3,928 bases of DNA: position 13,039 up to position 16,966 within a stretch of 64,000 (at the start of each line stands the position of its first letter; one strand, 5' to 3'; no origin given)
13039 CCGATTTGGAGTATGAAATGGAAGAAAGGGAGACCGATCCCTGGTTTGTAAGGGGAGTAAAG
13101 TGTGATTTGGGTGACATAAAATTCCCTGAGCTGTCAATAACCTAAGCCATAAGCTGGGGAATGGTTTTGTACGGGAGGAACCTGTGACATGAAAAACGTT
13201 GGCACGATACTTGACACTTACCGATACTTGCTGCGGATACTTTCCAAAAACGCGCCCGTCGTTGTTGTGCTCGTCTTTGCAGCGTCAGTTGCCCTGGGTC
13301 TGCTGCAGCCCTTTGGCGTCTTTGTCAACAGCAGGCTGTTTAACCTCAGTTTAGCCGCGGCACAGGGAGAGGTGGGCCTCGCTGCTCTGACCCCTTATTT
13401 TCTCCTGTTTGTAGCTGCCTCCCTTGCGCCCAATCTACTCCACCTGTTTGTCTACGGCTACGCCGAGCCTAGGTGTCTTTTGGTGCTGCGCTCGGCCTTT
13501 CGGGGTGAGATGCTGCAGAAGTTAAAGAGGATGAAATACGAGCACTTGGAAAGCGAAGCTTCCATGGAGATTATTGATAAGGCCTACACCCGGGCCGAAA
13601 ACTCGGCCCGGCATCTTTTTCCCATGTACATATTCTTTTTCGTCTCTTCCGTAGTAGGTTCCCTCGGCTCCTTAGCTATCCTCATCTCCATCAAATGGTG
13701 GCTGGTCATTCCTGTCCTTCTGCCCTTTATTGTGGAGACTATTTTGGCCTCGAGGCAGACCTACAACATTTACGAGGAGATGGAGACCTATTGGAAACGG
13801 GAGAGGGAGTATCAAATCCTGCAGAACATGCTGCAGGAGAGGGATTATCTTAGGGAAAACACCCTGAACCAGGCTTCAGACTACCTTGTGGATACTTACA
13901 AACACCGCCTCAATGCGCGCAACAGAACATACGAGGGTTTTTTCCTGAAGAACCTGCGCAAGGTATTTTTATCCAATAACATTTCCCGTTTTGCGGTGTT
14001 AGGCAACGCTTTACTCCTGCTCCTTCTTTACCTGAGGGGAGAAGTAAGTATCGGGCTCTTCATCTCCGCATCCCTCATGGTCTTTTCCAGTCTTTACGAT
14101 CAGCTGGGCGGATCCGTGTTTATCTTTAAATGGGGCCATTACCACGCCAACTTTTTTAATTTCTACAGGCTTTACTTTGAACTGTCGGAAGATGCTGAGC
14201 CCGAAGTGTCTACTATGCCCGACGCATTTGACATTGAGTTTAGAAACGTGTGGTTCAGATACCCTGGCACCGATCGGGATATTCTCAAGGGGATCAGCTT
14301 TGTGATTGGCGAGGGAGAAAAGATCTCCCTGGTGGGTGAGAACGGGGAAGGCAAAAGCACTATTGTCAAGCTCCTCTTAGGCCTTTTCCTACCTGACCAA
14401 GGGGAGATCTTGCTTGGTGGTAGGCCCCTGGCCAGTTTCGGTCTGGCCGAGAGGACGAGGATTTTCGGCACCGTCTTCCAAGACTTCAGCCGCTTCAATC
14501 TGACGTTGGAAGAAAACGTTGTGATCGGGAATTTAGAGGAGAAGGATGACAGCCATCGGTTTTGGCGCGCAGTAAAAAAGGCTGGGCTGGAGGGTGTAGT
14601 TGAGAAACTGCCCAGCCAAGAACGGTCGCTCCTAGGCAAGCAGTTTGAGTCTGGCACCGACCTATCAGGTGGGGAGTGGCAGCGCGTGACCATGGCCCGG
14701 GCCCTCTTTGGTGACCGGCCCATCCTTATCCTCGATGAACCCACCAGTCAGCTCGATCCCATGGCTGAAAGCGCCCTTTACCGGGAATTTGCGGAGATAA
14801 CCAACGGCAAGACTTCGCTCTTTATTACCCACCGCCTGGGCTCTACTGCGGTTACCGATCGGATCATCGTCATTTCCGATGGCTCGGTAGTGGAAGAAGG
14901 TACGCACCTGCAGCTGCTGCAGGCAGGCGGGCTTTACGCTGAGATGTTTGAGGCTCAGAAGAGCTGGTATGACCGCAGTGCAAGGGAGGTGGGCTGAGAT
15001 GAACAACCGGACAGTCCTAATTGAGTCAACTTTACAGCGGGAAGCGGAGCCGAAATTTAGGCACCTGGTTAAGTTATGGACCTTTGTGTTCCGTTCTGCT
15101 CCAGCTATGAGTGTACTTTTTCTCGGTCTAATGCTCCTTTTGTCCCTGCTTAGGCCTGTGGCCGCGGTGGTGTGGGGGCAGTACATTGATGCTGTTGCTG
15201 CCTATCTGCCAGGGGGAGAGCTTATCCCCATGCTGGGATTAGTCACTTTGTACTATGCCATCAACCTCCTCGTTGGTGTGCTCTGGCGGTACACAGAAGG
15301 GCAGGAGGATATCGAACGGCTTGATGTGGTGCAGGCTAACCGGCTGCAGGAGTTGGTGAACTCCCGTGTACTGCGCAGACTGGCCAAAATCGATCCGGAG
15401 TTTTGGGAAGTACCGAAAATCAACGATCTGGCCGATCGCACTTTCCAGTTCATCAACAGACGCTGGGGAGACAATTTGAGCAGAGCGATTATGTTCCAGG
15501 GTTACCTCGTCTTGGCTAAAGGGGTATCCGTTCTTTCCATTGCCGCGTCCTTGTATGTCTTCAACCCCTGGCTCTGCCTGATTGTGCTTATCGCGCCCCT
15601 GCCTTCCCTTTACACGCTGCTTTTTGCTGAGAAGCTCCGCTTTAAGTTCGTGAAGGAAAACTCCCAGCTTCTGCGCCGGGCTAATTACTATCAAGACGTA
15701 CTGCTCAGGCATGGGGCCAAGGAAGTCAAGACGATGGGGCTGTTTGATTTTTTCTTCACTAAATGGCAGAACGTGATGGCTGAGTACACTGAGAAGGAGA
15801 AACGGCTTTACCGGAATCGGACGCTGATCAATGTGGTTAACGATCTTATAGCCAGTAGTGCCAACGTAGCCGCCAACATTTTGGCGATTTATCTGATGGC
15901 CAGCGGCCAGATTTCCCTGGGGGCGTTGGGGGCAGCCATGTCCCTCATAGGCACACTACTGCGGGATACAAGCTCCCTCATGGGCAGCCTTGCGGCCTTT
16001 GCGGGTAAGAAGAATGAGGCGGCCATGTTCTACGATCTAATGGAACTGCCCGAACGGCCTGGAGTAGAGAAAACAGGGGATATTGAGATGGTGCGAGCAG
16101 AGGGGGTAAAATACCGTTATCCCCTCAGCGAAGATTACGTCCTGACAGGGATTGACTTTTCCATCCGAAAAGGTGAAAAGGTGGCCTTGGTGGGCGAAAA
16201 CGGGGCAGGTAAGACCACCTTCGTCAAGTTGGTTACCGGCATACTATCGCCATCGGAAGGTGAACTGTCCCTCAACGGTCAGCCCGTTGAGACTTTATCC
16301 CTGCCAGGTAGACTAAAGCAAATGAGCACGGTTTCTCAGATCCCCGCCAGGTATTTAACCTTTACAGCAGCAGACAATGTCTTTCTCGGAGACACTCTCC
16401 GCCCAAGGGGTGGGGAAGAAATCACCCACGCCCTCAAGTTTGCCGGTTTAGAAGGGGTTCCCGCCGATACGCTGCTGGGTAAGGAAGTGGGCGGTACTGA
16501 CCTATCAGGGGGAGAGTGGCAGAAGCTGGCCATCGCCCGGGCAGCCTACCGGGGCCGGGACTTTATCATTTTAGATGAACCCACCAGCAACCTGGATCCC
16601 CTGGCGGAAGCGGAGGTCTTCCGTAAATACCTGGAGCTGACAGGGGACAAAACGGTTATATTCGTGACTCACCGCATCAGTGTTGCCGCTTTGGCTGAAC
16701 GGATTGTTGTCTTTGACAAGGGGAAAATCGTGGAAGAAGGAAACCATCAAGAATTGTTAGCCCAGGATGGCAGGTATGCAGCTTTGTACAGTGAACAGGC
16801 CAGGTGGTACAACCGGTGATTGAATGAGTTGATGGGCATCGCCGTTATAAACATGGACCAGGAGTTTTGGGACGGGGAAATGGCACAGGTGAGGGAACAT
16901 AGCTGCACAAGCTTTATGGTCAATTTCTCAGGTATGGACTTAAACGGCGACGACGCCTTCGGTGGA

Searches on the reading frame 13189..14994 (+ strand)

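Call 46: search_protein_families(library=pfam, proteins=[window:13189-14994:+], max_evalue=0.001)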
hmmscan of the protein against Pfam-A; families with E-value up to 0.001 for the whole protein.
window:13189-14994:+ (602 aa): 2 families
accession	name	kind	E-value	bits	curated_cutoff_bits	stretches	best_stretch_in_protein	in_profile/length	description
PF00005.33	ABC_tran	-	2.3e-28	99.9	25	1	366-520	1-137/137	ABC transporter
PF13304.12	AAA_21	-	9.3e-07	29.6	27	0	505-547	251-296/304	AAA domain, putative AbiEii toxin, Type IV TA system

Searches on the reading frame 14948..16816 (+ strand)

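Call 46: search_protein_families(library=pfam, proteins=[window:14948-16816:+], max_evalue=0.001)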
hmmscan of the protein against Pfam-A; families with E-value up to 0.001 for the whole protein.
window:14948-16816:+ (623 aa): 4 families
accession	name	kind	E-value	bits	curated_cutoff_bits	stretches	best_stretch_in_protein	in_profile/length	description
PF00005.33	ABC_tran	-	1.1e-28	101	25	1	399-547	1-137/137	ABC transporter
PF00664.28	ABC_membrane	-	1.3e-08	35.3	28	1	176-338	110-271/274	ABC transporter transmembrane region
PF13304.12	AAA_21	-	3.1e-07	31.2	27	0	522-575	241-298/304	AAA domain, putative AbiEii toxin, Type IV TA system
PF02463.25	SMC_N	-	0.00082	19.3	40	0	413-587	28-209/220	RecF/RecN/SMC N terminal domain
